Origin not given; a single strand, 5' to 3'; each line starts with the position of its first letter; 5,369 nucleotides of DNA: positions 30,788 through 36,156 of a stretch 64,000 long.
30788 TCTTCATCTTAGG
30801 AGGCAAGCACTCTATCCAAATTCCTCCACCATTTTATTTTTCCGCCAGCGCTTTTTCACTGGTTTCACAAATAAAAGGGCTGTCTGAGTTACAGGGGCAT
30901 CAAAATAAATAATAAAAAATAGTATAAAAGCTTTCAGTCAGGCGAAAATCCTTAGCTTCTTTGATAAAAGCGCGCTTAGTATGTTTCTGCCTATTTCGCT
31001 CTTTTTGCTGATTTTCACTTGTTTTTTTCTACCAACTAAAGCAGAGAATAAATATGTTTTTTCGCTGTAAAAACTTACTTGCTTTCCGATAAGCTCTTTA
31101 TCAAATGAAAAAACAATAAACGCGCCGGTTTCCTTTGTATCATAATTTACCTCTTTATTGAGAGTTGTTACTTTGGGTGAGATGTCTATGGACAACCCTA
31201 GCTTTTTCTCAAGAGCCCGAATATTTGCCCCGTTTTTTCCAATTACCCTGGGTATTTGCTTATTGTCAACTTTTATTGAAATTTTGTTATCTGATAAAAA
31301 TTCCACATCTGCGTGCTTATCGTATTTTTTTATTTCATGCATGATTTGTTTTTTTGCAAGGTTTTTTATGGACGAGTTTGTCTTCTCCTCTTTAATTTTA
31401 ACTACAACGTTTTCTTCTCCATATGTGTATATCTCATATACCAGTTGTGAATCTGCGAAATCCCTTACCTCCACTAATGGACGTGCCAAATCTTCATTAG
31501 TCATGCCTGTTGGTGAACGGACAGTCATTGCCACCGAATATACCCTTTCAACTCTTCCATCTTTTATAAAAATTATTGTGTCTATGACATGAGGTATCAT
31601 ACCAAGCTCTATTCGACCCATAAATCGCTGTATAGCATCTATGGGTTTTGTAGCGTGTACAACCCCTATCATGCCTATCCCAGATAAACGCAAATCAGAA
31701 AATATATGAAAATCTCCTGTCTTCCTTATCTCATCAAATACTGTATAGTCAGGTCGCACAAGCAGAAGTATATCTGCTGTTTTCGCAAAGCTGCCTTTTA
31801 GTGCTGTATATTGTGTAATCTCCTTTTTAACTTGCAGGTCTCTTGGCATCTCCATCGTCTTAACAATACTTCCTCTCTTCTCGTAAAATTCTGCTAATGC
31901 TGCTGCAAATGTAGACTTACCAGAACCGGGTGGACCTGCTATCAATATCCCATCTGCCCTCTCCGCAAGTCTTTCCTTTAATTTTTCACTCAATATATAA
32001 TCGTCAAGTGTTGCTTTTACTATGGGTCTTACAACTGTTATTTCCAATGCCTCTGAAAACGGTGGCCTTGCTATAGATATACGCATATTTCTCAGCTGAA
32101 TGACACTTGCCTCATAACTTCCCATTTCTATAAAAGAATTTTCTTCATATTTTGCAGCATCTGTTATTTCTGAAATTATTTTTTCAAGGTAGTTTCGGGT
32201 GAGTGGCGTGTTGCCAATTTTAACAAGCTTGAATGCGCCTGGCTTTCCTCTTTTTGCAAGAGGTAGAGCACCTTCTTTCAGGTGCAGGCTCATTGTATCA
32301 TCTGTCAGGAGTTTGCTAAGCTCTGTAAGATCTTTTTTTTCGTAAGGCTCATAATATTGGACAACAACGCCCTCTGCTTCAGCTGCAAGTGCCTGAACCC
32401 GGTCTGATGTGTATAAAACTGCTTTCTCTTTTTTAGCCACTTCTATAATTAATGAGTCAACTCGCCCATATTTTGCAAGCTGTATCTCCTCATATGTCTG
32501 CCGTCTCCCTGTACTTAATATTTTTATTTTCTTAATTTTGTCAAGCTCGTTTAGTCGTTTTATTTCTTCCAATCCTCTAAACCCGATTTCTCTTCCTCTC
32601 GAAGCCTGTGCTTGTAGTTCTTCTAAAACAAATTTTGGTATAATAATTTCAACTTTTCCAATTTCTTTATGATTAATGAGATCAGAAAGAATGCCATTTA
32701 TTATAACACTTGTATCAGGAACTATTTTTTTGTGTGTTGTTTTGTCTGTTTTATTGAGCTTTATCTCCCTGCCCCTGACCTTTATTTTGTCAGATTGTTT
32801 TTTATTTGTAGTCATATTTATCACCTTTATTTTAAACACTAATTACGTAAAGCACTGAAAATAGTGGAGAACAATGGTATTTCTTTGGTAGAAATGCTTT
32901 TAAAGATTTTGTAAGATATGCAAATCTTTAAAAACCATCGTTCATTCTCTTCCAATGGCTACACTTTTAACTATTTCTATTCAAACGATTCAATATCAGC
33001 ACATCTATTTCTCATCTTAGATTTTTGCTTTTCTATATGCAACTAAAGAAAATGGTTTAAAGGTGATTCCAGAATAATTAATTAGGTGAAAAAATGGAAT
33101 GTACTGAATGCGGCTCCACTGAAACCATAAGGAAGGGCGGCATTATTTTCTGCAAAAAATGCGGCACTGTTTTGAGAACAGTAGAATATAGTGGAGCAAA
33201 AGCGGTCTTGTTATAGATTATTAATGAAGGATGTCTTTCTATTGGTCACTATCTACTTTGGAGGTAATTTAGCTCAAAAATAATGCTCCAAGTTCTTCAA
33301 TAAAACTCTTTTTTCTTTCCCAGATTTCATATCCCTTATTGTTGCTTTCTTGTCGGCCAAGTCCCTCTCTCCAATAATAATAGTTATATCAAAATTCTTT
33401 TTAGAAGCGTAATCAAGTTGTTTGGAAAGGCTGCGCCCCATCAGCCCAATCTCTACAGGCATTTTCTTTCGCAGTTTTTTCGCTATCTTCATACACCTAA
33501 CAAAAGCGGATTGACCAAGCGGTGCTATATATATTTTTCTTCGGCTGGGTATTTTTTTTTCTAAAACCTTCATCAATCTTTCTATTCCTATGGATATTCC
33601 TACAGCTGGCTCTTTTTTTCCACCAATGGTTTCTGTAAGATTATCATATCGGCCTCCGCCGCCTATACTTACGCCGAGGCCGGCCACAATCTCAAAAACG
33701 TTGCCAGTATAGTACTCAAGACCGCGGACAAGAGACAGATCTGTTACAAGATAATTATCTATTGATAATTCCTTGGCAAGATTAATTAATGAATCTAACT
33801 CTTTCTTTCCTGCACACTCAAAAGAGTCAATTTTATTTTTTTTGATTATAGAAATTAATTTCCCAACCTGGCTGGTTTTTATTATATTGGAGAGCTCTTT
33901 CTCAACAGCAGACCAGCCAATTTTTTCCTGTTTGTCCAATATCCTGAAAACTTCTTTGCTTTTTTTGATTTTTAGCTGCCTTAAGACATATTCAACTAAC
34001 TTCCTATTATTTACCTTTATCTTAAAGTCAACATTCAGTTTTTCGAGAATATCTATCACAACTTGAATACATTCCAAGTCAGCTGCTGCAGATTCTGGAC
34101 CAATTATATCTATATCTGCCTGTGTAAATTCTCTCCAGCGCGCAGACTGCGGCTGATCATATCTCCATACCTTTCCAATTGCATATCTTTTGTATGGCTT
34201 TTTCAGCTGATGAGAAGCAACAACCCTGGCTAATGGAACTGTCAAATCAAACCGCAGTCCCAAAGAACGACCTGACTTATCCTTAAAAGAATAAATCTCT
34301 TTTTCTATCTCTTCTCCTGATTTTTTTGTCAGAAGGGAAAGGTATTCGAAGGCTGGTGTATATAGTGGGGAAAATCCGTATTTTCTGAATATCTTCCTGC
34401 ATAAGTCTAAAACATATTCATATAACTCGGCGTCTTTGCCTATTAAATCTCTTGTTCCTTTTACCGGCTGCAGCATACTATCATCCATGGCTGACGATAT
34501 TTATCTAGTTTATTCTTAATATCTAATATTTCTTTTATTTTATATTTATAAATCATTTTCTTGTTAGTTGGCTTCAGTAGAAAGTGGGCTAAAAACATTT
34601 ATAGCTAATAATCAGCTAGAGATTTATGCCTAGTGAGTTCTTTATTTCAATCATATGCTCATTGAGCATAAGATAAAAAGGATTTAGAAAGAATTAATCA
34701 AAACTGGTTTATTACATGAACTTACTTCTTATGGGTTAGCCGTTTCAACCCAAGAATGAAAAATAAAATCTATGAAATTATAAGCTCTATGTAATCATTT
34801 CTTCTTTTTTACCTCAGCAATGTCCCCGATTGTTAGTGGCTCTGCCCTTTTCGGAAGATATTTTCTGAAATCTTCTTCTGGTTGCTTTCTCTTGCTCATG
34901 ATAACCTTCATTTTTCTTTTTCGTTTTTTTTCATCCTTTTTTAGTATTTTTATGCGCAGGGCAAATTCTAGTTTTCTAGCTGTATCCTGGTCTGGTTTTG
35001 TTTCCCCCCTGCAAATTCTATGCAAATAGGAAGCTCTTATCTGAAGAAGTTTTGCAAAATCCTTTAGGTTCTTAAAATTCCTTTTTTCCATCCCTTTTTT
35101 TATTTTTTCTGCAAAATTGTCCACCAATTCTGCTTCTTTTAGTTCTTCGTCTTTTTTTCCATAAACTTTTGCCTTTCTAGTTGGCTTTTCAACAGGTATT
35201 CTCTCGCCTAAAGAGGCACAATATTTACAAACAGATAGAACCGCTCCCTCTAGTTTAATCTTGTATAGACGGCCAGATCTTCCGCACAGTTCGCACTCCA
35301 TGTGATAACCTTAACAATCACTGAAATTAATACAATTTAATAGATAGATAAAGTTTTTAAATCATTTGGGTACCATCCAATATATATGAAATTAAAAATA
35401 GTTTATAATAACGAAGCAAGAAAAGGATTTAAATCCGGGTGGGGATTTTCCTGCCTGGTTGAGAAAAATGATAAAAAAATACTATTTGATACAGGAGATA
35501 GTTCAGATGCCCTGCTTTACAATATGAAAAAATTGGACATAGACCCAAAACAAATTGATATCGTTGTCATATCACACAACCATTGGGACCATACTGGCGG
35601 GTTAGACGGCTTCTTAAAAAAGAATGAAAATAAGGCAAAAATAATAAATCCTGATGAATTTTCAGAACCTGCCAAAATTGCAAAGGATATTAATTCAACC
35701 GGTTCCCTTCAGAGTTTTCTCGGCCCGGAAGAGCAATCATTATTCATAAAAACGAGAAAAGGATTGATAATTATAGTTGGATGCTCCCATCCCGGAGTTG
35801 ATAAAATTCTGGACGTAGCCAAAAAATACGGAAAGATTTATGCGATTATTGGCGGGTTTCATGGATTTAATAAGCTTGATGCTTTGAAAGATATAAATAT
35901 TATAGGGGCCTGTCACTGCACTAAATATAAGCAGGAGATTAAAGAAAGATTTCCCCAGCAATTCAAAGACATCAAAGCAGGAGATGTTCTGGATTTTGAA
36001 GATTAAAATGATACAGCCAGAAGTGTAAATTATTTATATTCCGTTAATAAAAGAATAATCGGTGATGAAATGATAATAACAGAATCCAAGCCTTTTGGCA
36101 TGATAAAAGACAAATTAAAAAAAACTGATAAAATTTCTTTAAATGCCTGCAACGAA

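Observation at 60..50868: Every tRNA gene in the window is interrupted: 7 tRNAs carry 13 predicted inserts, mostly at non-canonical positions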

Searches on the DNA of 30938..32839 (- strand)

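Call 38: search_rna_families(sources=[L087, L090], threshold=evalue, max_evalue=1, show_alignments=6)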
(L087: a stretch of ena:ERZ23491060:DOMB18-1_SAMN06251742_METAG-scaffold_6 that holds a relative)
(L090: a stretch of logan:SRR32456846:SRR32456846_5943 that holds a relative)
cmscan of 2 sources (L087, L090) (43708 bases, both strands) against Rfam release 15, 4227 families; matches with E-value up to 1: 1.
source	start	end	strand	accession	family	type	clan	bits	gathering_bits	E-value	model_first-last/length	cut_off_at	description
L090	11866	12004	+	RF00005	tRNA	Gene; tRNA;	CL00001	52.1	29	1.8e-08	1-71/71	no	tRNA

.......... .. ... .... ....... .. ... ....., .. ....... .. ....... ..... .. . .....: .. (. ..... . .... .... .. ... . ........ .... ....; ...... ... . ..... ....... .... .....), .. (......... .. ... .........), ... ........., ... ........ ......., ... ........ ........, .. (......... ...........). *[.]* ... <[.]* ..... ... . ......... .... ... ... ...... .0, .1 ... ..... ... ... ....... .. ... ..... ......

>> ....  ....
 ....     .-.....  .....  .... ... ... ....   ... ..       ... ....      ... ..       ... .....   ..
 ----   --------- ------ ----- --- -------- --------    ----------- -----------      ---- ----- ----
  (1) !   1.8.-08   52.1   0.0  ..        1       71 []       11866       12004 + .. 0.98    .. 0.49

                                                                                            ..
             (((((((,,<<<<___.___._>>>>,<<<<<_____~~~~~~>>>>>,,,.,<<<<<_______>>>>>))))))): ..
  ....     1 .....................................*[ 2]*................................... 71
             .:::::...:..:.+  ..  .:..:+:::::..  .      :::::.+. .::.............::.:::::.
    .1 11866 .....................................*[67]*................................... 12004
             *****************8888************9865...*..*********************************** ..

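Call 59: search_rna_families(sources=[L113, L114, L115], threshold=evalue, max_evalue=0.1, show_alignments=6)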
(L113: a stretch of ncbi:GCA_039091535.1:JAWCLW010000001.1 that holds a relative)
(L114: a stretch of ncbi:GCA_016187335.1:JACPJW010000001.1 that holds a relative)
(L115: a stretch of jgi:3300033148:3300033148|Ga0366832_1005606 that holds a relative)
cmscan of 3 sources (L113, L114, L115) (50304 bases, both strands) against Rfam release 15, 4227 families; matches with E-value up to 0.1: 1.
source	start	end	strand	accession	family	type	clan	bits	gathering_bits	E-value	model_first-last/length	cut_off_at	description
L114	19872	19976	+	RF00005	tRNA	Gene; tRNA;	CL00001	36.8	29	0.00034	1-71/71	no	tRNA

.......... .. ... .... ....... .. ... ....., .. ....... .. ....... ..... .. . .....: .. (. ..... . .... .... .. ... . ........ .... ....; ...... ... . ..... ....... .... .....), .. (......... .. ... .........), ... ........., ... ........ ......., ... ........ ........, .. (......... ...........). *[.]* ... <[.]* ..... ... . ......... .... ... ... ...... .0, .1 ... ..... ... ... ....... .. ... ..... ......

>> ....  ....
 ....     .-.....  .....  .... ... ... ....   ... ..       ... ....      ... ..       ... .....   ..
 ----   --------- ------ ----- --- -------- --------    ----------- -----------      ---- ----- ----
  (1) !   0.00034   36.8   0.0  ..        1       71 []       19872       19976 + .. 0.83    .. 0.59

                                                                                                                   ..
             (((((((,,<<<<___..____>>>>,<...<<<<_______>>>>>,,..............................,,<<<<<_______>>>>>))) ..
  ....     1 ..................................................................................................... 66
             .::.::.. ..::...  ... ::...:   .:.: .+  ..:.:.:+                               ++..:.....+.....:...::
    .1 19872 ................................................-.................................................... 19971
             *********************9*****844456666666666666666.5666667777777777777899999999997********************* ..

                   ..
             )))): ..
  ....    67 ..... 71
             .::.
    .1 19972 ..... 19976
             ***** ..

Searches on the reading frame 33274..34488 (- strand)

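Call 18: search_protein_families(library=pfam, proteins=[window:33274-34488:-], max_evalue=0.0001)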
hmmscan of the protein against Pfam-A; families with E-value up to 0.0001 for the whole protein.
window:33274-34488:- (404 aa): 4 families
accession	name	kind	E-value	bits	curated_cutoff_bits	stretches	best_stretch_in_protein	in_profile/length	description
PF13393.11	tRNA-synt_His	-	3e-49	168.4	25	1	11-305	1-308/308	Histidyl-tRNA synthetase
PF03129.25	HGTP_anticodon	-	2.6e-12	47.2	21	1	318-403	1-90/94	Anticodon binding domain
PF01409.25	tRNA-synt_2d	-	4.8e-06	26.7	19.8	1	21-161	17-164/246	tRNA synthetases class II core domain (F)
PF00587.30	tRNA-synt_2b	-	1.5e-05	25.6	29.3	1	66-194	1-110/179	tRNA synthetase class II core domain (G, H, P, S and T)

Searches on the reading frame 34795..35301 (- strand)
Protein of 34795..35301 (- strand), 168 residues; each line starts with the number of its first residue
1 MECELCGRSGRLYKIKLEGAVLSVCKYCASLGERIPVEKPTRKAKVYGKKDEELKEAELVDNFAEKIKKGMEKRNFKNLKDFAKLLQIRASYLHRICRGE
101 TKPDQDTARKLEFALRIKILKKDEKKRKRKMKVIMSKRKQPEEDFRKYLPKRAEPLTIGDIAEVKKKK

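Call 18: search_protein_families(library=pfam, proteins=[window:34795-35301:-], max_evalue=0.0001)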
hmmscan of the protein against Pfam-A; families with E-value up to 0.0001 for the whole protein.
window:34795-35301:- (168 aa): 1 family
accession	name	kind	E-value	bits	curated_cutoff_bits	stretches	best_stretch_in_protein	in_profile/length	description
PF01381.28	HTH_3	-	6.9e-07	29.7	23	1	67-118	1-51/55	Helix-turn-helix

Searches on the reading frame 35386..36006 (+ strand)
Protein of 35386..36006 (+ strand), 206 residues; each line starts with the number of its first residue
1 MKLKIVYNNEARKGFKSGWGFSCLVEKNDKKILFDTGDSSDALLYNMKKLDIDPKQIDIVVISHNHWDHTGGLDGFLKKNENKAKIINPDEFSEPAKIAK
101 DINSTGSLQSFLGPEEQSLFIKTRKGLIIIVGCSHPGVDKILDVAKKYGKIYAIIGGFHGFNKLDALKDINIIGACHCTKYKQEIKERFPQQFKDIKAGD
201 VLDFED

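Call 18: search_protein_families(library=pfam, proteins=[window:35386-36006:+], max_evalue=0.0001)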
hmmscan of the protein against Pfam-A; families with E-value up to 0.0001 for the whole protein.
window:35386-36006:+ (206 aa): 2 families
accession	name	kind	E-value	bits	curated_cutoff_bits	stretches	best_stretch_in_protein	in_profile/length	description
PF00753.33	Lactamase_B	-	6.9e-15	55.9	22.7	1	22-107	8-94/196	Metallo-beta-lactamase superfamily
PF12706.13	Lactamase_B_2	-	1.8e-07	31.4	27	1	31-90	2-64/200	Beta-lactamase superfamily domain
